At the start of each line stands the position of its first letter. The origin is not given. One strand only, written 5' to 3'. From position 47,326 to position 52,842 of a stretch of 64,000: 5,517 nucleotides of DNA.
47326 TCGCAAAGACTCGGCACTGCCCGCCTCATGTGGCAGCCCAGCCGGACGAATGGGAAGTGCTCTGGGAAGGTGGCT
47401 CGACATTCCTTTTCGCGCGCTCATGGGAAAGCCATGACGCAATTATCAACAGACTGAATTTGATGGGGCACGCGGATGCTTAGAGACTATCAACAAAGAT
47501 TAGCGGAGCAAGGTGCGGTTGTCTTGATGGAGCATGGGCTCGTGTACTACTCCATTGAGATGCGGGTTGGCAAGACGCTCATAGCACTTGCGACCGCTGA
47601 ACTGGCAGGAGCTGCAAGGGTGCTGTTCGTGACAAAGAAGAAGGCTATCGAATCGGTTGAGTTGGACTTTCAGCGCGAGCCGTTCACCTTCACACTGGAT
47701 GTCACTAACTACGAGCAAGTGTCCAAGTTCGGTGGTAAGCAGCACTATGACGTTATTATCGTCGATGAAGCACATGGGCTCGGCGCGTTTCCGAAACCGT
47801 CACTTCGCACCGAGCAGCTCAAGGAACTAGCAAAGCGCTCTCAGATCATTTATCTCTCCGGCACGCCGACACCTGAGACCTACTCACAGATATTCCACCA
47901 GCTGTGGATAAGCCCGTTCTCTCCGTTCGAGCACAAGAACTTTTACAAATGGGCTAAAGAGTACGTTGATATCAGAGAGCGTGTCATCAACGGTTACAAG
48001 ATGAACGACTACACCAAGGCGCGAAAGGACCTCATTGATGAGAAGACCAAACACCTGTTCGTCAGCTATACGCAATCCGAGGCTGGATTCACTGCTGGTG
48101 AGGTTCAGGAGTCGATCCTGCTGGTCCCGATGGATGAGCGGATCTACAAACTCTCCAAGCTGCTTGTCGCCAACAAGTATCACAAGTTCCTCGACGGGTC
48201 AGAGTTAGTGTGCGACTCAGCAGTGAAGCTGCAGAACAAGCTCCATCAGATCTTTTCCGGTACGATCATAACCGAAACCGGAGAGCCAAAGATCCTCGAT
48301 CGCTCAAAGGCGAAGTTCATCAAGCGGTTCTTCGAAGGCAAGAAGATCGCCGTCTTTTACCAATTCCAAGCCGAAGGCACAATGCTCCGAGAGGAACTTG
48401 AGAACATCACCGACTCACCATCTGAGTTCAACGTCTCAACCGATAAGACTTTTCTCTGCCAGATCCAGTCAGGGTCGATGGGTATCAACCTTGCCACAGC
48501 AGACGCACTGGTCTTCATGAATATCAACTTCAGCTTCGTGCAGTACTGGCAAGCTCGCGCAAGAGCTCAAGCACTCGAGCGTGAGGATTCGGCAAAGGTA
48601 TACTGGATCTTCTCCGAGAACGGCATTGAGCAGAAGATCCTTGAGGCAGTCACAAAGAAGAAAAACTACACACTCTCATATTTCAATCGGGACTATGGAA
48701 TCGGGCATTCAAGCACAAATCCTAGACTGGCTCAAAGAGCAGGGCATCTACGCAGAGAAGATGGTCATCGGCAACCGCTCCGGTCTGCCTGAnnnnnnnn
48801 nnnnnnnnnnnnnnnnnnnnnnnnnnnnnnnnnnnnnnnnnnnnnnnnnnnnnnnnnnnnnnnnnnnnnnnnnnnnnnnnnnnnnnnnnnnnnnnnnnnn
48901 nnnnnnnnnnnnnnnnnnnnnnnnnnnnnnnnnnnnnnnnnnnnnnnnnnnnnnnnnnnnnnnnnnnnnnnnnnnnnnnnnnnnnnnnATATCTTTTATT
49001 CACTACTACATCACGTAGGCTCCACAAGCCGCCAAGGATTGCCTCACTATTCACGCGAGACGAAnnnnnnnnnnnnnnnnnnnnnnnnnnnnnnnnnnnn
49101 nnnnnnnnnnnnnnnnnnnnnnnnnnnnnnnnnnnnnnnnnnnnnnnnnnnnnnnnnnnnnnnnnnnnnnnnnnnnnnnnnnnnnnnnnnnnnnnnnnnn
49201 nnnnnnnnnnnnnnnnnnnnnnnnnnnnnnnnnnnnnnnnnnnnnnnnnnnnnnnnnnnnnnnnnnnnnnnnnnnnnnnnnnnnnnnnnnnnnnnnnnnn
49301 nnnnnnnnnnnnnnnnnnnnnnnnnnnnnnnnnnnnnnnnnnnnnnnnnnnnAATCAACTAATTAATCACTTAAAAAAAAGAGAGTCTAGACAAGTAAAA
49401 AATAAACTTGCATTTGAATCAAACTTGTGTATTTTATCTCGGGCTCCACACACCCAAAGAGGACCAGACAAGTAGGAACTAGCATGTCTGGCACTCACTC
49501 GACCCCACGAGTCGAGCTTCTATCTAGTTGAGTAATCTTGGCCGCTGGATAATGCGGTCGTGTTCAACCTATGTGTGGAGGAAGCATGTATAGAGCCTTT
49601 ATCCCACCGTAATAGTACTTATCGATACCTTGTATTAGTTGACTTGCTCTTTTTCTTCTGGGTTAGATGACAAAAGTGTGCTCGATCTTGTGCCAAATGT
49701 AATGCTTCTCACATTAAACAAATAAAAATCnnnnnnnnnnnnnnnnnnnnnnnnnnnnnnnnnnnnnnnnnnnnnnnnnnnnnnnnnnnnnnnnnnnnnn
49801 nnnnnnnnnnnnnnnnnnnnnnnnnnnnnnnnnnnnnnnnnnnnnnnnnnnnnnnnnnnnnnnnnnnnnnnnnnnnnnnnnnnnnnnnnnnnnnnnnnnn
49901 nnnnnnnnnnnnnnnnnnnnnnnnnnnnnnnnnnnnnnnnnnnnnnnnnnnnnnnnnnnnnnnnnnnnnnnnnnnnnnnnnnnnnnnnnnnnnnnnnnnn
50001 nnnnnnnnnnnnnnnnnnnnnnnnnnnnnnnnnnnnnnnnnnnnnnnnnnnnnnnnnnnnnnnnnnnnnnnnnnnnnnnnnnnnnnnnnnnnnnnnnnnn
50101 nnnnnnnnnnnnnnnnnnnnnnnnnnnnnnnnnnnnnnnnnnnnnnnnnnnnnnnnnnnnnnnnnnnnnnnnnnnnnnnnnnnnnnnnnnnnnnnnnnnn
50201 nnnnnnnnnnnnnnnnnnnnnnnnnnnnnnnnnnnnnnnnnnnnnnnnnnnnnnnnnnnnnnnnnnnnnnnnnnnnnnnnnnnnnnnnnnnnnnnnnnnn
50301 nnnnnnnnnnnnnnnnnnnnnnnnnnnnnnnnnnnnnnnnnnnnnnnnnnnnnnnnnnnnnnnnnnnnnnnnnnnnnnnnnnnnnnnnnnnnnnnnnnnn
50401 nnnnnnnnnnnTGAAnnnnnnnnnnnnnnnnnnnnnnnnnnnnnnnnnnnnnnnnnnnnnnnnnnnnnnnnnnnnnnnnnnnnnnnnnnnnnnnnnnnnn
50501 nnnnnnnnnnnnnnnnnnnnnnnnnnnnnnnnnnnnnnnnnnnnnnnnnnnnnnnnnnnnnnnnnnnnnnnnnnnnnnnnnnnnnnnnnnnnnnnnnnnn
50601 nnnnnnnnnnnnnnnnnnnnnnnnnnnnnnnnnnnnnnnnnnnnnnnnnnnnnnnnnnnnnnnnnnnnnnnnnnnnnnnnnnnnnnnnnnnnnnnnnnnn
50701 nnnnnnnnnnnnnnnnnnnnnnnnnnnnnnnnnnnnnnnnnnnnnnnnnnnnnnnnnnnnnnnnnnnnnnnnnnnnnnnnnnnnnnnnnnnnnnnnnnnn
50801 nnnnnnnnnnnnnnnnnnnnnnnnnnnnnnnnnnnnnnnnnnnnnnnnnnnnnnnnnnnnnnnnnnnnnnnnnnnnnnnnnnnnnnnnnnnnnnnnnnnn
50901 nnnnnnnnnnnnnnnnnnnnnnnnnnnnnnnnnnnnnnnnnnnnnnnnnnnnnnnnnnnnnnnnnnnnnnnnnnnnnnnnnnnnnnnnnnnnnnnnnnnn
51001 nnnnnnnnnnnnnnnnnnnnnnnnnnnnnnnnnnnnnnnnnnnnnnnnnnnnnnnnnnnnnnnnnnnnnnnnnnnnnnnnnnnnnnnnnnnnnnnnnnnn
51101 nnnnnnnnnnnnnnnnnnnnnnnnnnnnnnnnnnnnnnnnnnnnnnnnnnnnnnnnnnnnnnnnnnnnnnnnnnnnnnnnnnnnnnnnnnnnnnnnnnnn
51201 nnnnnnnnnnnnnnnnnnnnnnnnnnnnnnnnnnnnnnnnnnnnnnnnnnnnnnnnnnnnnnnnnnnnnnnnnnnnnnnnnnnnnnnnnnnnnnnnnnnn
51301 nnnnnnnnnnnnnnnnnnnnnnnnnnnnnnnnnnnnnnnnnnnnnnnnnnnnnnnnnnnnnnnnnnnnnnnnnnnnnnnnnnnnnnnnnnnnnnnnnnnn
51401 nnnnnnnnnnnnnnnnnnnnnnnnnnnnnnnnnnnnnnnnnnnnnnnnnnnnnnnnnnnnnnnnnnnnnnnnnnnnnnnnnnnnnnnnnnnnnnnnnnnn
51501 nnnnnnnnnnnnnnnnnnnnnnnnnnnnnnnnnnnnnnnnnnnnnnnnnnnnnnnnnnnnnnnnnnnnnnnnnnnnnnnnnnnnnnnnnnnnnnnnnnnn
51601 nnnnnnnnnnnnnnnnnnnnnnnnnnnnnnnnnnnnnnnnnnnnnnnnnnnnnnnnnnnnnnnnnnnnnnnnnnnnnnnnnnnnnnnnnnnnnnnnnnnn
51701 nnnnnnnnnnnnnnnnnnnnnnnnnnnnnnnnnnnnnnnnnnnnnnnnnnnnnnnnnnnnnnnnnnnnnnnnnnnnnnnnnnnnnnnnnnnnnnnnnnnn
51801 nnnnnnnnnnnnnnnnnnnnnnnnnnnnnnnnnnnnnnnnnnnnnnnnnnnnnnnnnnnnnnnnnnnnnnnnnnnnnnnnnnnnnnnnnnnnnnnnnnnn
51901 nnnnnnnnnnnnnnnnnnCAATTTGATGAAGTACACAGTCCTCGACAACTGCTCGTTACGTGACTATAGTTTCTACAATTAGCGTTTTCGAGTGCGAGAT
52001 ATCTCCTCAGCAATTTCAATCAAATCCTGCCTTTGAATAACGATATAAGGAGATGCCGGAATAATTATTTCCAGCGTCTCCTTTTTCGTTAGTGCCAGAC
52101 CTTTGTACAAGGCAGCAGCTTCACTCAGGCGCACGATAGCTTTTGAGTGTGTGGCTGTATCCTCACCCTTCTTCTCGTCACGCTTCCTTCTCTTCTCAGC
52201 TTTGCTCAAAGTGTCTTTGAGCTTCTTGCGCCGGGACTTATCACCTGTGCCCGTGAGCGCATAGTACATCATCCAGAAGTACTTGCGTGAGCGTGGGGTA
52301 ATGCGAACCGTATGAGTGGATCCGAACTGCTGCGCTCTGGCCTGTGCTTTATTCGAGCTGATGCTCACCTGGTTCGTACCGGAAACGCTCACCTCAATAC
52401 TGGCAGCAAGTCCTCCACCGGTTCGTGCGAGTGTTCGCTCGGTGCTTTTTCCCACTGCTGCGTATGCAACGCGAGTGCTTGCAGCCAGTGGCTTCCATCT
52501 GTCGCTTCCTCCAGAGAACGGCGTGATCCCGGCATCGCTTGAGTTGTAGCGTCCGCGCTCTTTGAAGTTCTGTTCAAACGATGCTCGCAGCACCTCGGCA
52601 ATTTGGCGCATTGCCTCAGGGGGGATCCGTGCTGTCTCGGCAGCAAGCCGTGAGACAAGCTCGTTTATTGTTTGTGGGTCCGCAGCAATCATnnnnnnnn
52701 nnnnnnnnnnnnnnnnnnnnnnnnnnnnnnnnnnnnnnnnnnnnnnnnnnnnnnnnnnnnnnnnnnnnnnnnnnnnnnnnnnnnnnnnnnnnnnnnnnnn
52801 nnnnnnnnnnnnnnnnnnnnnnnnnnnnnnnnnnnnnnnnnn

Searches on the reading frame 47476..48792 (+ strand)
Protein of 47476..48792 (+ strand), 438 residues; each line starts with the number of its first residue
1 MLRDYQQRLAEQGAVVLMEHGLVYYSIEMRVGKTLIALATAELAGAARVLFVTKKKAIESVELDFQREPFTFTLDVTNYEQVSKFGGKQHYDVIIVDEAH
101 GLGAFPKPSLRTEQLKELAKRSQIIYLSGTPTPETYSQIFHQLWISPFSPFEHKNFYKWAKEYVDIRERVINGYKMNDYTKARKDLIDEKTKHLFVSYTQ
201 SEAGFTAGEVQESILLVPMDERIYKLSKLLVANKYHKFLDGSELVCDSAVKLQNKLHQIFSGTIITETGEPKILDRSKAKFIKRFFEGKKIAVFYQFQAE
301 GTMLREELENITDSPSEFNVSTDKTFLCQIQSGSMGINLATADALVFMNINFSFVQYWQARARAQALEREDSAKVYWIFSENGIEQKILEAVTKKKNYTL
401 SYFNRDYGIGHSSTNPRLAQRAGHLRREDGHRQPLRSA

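Call 7: search_protein_families(library=pfam, proteins=[window:47476-48792:+], max_evalue=0.01)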
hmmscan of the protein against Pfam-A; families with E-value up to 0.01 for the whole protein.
window:47476-48792:+ (438 aa): 4 families
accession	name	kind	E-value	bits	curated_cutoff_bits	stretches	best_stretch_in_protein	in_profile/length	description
PF04851.21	ResIII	-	2.8e-07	31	22.5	1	81-132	109-163/164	Type III restriction enzyme, res subunit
PF00271.37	Helicase_C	-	7.5e-05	23.4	23.5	1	303-364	49-106/110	Helicase conserved C-terminal domain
PF00176.29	SNF2-rel_dom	-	0.0002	21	24.9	1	84-158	119-191/290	SNF2-related domain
PF11618.14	C2-C2_1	-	0.005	17.3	29.2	1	293-344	40-91/143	First C2 domain of RPGR-interacting protein 1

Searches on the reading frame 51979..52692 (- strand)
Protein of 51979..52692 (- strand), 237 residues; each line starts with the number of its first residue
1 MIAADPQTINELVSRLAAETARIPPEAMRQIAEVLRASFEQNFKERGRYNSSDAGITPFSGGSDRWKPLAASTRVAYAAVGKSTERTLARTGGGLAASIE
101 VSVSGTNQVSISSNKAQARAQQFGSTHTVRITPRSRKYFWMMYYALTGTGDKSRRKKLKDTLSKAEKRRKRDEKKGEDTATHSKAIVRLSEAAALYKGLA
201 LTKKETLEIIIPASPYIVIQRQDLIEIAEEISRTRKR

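Call 7: search_protein_families(library=pfam, proteins=[window:51979-52692:-], max_evalue=0.01)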
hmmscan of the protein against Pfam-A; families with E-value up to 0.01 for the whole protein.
window:51979-52692:- (237 aa): 1 family
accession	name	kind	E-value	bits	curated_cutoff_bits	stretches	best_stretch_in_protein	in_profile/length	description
PF05069.18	Phage_tail_S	-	3.5e-08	33.9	24.3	1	7-128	4-110/148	Phage virion morphogenesis family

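Call 18: find_related_loci(query=window:51979-52692:-, collection=viral_contigs, flank=10000)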
Query window:51979-52692:- (237 aa) in viral_contigs; peptide patterns used: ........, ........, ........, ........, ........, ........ (x = any residue, [..] = any of these).
54 stretches matched a pattern, but none encodes a relative of the query by tblastn (E <= 1e-3).

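Call 27: find_homologous_proteins(query=window:51979-52692:-, max_evalue=0.00001)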
Query window:51979-52692:- (237 aa): 5 proteins with E <= 0.00001 among 1826 candidates.
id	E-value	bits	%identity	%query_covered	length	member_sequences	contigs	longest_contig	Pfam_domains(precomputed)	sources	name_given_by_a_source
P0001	2.4e-144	496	100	100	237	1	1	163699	PF05069.19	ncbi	-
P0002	1.2e-84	301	93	67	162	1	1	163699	-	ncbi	-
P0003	7.0e-38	148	35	99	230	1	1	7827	PF05069.19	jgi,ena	-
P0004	2.5e-31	127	37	96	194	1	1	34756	PF05069.19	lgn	-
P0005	3.2e-20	91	36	92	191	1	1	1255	PF05069.19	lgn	-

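Call 28: find_encoding_contigs(protein=P0004, flank=10000, max_places=4)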
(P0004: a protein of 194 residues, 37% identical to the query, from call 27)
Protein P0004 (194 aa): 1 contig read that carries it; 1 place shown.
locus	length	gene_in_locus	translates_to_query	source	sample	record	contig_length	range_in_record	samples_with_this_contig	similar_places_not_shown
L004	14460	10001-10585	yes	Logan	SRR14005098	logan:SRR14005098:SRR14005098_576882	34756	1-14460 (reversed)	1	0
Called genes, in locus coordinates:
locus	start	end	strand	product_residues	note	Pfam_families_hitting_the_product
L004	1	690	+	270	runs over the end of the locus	-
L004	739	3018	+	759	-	-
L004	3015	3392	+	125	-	-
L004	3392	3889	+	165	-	-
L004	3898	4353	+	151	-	-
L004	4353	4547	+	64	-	-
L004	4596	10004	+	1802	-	-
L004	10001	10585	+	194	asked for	PF05069:Phage_tail_S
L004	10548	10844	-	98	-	-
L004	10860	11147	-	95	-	-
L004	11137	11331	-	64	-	-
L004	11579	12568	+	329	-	-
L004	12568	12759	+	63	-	-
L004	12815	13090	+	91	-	-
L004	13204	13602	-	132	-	-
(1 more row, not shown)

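Call 29: find_encoding_contigs(protein=P0003, flank=10000, max_places=4)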
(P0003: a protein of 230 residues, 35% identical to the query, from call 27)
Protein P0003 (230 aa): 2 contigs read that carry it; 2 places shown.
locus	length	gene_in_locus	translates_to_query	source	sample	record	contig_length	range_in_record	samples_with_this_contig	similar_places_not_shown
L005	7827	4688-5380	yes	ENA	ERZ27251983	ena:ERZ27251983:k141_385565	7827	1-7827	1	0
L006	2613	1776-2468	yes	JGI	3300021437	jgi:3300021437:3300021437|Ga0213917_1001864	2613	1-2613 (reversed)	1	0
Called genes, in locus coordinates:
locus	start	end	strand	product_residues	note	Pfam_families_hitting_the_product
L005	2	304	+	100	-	?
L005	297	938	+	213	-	-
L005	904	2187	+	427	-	PF04466:Terminase_3, PF17288:Terminase_3C (faint)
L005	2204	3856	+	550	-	PF06074:Portal_Mu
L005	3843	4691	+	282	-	PF04233:Phage_Mu_F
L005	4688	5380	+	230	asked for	PF05069:Phage_tail_S (weak)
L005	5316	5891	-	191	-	-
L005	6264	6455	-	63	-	-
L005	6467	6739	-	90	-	-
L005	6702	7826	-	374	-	?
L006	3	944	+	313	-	?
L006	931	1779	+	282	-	PF04233:Phage_Mu_F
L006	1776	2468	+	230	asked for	PF05069:Phage_tail_S (weak)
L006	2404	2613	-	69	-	?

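Call 33: find_encoding_contigs(protein=P0001, flank=10000, max_places=4)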
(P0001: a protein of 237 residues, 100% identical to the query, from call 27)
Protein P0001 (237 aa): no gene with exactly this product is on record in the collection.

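Call 72: search_protein_families(library=ncbifam, proteins=[window:51979-52692:-], max_evalue=0.01)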
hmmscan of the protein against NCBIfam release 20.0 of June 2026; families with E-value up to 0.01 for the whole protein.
window:51979-52692:- (237 aa): 1 family
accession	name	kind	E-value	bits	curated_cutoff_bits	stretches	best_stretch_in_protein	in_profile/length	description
TIGR01635.1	tail_comp_S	equivalog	0.00084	19.4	37.65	0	5-163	2-144/144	phage virion morphogenesis protein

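Call 74: find_related_loci(query=A4, collection=metagenome_contigs, flank=8000)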
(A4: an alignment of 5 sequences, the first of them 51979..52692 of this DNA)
Query A4 (237 aa) in metagenome_contigs; peptide patterns used: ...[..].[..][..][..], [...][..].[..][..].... (x = any residue, [..] = any of these).
184 stretches matched a pattern; 78 encode a relative of the query (tblastn E <= 1e-3); 78 distinct loci.
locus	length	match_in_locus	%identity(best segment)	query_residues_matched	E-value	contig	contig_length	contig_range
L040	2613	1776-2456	35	1-235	5e-44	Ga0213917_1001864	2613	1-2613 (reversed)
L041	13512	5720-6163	28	31-217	9e-12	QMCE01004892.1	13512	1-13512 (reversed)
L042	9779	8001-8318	31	84-233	6e-11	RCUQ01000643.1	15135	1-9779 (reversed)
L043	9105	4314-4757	28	31-217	5e-10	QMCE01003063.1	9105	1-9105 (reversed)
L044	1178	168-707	28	30-237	4e-10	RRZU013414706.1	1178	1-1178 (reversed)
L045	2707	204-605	27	31-217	5e-9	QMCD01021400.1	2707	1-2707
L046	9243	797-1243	25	31-212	8e-9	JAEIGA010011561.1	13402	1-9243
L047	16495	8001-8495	27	30-217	1e-8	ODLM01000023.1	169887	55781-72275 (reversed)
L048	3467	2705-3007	30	26-144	3e-8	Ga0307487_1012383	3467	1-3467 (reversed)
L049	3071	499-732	27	95-217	9e-8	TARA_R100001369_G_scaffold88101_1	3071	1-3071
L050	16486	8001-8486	24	5-209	1e-7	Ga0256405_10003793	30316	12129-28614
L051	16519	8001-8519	26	2-229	3e-7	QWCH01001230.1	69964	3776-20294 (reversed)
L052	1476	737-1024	29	9-233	6e-7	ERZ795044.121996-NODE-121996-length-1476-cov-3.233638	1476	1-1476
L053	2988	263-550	29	9-233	7e-7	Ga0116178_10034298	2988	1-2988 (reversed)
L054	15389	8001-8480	29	41-228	9e-7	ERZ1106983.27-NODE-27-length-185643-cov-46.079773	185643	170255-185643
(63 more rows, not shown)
